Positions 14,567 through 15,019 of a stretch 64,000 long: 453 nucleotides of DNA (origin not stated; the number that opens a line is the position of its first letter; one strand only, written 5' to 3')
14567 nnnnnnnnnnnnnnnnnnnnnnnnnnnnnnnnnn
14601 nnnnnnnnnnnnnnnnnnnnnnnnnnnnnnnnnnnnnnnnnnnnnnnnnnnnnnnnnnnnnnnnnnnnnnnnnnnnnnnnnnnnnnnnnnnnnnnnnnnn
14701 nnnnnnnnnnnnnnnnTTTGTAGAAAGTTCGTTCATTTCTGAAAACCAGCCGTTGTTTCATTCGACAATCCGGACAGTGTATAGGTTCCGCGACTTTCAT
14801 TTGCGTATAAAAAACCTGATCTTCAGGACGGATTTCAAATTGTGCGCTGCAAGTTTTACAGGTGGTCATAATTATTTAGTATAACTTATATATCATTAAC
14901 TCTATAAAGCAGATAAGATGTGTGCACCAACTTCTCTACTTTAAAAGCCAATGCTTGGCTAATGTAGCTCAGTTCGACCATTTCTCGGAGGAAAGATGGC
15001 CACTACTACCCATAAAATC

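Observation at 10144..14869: Terminal zinc-ribbon motif repeated four times across two paralogs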

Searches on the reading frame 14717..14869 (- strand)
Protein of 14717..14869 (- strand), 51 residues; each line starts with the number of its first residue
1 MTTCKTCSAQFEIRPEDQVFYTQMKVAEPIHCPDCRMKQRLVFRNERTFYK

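Call 6: search_protein_families(library=pfam, proteins=[window:14717-14869:-], max_evalue=10)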
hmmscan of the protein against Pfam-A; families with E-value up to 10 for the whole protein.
seq(51 aa): 8 families
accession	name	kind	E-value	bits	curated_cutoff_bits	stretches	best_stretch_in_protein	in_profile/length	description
PF13451.12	zf_Tbcl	-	1.3e-05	25.5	24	1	3-40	6-44/48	Probable treble clef domain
PF13717.11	Zn_ribbon_4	-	0.00037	20.8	30.3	1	2-16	3-17/36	zinc-ribbon domain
PF03604.18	Zn_ribbon_RPAB4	-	0.0051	16.9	24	1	3-19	2-18/32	DNA directed RNA polymerase, 7 kDa subunit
PF03811.18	Zn_ribbon_InsA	-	0.015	15.4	26.1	1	30-47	6-21/35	InsA N-terminal domain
PF13719.11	Zn_ribbon_5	-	0.018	15.3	29.3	1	30-42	3-15/37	zinc-ribbon domain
PF09723.15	Zn_ribbon_8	-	0.026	15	34.4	1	4-36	8-33/41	Zinc ribbon domain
PF23547.1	Zn_ribbon_FGT1_1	-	0.057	13.5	27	1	32-41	23-32/35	FORGETTER1 first zinc ribbon domain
PF01155.25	HypA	-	0.078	13.5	28.9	1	2-39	71-96/112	Hydrogenase/urease nickel incorporation, metallochaperone, hypA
